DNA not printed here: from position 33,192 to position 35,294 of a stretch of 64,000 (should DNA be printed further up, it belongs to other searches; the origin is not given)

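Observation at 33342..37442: Truncated ClpB-like double-AAA+ ATPase and acidic coiled-coil membrane protein immediately upstream of the coupling protein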

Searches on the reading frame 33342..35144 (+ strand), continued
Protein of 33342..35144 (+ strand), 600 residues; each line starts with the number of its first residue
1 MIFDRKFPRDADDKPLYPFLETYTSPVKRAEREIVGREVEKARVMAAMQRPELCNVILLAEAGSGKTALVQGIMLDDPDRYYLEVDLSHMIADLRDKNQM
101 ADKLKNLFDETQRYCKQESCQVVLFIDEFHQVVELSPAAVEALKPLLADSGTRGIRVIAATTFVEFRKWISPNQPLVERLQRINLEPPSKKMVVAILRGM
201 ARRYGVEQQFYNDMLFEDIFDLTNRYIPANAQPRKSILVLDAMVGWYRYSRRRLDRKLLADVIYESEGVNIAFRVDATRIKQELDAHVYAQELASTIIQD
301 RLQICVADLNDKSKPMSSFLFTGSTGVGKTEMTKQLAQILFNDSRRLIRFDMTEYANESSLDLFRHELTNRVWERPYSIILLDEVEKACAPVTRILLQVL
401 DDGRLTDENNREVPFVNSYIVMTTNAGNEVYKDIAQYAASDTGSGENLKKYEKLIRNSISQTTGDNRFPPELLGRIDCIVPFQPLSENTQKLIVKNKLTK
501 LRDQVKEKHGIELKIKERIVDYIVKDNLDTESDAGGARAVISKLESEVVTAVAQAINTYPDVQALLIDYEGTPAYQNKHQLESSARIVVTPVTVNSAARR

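Call 24: get_annotated_region(hit=H24, flank=15000)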
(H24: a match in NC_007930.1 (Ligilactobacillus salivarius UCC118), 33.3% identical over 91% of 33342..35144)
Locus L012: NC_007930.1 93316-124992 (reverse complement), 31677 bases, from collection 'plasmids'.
description: Ligilactobacillus salivarius UCC118 plasmid pMP118, complete sequence
organism: Ligilactobacillus salivarius UCC118 (NCBI taxid 362948)
taxonomy: Bacteria; Bacillota; Bacilli; Lactobacillales; Lactobacillaceae; Ligilactobacillus; Ligilactobacillus salivarius; Ligilactobacillus salivarius UCC118
host: -; source: -; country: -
typing (MOB-suite, as given by PLSDB): mobilizable; replicon rep_cluster_1685; relaxase MOBP
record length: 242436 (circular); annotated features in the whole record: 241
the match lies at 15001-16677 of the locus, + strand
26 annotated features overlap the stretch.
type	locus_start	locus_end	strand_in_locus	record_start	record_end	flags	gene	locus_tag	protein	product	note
CDS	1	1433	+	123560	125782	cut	-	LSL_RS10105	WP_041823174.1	SspB-related isopeptide-forming adhesin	-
CDS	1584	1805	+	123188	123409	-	-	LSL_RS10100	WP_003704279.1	type II toxin-antitoxin system prevent-host-death family antitoxin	GO:0008219 - cell death [Evidence IEA]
CDS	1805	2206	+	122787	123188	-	-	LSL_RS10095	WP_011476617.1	PIN domain-containing protein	-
CDS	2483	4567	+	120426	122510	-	-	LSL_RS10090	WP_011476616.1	N-6 DNA methylase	GO:0006306 - DNA methylation [Evidence IEA]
CDS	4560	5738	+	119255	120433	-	-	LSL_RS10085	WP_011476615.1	restriction endonuclease subunit S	-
CDS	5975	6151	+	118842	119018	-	-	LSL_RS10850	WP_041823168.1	hypothetical protein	-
CDS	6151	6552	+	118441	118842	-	-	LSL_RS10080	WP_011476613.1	hypothetical protein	-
CDS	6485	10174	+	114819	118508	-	-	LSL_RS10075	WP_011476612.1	ArdC-like ssDNA-binding domain-containing protein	-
CDS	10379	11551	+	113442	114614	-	-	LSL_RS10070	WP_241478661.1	toprim domain-containing protein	-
CDS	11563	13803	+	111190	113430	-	-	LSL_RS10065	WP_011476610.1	DNA topoisomerase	GO:0006265 - DNA topological change [Evidence IEA]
CDS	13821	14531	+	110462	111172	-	-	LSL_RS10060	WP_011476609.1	hypothetical protein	-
CDS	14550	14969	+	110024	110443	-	-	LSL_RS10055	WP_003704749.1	hypothetical protein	-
CDS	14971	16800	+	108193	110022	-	-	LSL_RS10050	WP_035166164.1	ATP-dependent Clp protease ATP-binding subunit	-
CDS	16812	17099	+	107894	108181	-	-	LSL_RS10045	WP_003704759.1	hypothetical protein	-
CDS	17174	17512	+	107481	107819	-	-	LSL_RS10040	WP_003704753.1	hypothetical protein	-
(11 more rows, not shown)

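Call 34: search_protein_families(library=pfam, proteins=[L011:21815-25843:+, L012:17642-20059:+, L001:13887-16487:+, L001:10112-11776:+, L001:8060-9937:+, L012:6485-10174:+, L003:4108-4914:+, L003:10006-11793:+, L003:11813-15025:+], max_evalue=0.001)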
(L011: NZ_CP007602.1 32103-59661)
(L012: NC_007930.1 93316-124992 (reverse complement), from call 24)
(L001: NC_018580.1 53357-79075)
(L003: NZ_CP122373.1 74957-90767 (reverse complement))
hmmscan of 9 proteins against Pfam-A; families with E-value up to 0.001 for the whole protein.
L011:21815-25843:+ (1342 aa): 0 families

L012:17642-20059:+ (805 aa): 0 families

L001:13887-16487:+ (866 aa): 0 families

L001:10112-11776:+ (554 aa): 0 families

L001:8060-9937:+ (625 aa): 0 families

L012:6485-10174:+ (1229 aa): 2 families
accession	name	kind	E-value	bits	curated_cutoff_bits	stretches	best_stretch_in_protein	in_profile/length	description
PF08401.16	ArdcN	-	1.9e-09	38.2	22.6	1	920-1045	10-123/123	N-terminal domain of anti-restriction factor ArdC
PF18796.6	LPD1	-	2.1e-07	31.3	27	1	352-415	8-76/78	Large polyvalent protein-associated domain 1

L003:4108-4914:+ (268 aa): 0 families

L003:10006-11793:+ (595 aa): 0 families

L003:11813-15025:+ (1070 aa): 0 families

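Call 39: find_encoding_contigs(protein=P0084, flank=10000, max_places=1)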
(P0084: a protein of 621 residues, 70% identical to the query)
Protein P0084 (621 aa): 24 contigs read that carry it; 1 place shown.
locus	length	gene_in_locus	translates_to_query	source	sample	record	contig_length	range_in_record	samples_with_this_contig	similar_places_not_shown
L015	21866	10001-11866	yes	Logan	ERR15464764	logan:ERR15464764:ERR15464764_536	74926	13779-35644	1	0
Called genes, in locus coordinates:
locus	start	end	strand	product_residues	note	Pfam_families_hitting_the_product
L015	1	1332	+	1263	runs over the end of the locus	-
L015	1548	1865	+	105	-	-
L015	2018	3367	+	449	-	-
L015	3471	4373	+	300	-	-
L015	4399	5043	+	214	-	-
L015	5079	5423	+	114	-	-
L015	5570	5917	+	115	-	-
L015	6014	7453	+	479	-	-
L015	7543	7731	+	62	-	-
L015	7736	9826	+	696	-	PF18555:MobL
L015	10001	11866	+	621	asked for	PF13191:AAA_16 (faint), PF00158:Sigma54_activat (faint), PF01637:ATPase_2 (faint), PF12775:AAA_7 (faint), PF00004:AAA, PF13173:AAA_14 (faint), PF07724:AAA_2, PF07728:AAA_5 (weak), +1 more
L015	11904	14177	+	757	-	-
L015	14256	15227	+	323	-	-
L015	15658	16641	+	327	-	-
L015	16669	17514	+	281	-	PF02534:T4SS-DNA_transf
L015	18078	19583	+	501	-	-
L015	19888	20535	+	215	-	-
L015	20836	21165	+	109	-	-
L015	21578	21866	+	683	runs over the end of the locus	-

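Call 40: find_encoding_contigs(protein=P0050, flank=10000, max_places=1)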
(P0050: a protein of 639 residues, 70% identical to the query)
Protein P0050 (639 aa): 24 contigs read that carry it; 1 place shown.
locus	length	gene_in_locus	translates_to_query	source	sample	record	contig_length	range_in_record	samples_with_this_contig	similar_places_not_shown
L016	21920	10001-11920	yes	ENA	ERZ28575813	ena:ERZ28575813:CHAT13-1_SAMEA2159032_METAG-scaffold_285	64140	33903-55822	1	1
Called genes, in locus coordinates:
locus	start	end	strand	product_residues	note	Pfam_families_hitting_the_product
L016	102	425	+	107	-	-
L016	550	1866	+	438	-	-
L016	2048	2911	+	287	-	-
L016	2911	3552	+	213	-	-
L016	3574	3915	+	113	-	-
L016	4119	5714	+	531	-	-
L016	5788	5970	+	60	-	-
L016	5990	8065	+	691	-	PF18555:MobL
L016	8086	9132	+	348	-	PF01145:Band_7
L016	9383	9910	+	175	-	-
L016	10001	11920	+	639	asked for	PF20703:nSTAND1 (faint), PF00158:Sigma54_activat (faint), PF01637:ATPase_2 (faint), PF12775:AAA_7 (faint), PF00004:AAA, PF07724:AAA_2, PF00004:AAA (weak), PF07728:AAA_5, +4 more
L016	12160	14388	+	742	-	-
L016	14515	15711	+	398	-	-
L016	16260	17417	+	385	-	PF05265:DUF723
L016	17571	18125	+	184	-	-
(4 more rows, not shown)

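Call 41: find_encoding_contigs(protein=P0034, flank=10000, max_places=1)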
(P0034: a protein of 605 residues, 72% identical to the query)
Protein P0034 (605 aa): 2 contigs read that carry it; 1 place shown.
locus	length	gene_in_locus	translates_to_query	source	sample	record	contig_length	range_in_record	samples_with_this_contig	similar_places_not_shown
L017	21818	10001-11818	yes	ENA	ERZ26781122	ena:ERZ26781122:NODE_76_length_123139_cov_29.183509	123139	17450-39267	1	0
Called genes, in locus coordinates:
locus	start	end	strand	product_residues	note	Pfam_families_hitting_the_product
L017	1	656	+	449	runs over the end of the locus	-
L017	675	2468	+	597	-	PF18013:Phage_lysozyme2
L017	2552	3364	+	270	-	-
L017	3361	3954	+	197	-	-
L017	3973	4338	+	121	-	-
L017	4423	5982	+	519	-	-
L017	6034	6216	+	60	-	-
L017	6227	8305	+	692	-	PF18555:MobL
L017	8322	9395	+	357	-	PF01145:Band_7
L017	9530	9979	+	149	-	-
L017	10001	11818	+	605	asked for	PF00158:Sigma54_activat (faint), PF13191:AAA_16 (weak), PF20703:nSTAND1 (weak), PF00004:AAA, PF17871:AAA_lid_9 (weak), PF00004:AAA (weak), PF07724:AAA_2, PF07728:AAA_5 (weak), +10 more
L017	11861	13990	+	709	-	-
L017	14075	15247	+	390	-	-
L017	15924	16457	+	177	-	-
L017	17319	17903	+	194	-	-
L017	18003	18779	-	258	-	PF14354:Lar_restr_allev (weak)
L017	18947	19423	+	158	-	-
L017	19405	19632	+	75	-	-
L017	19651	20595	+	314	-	PF02810:SEC-C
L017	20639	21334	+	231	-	-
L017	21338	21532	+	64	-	-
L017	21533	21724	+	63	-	-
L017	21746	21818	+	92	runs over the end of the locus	-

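Call 51: search_protein_families(library=padloc, proteins=[window:33342-35144:+], max_evalue=0.001)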
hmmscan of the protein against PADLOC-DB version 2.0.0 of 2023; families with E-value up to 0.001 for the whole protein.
window:33342-35144:+ (600 aa): 5 families
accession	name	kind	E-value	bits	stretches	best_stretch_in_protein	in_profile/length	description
PDLC04606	PDC-M37B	-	3.6e-23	80.4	2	314-432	172-300/390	-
PDLC04605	PDC-M37B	-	9.9e-22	75.7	1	314-434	303-432/518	-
PDLC03838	DolB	-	1.4e-20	71.9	1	274-429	127-281/375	-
PDLC04140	mad8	-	1.9e-09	35.5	0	312-425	23-101/314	mads_8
PDLC00914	TRIP13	-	9e-05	20.1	0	49-130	69-153/302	TRIP13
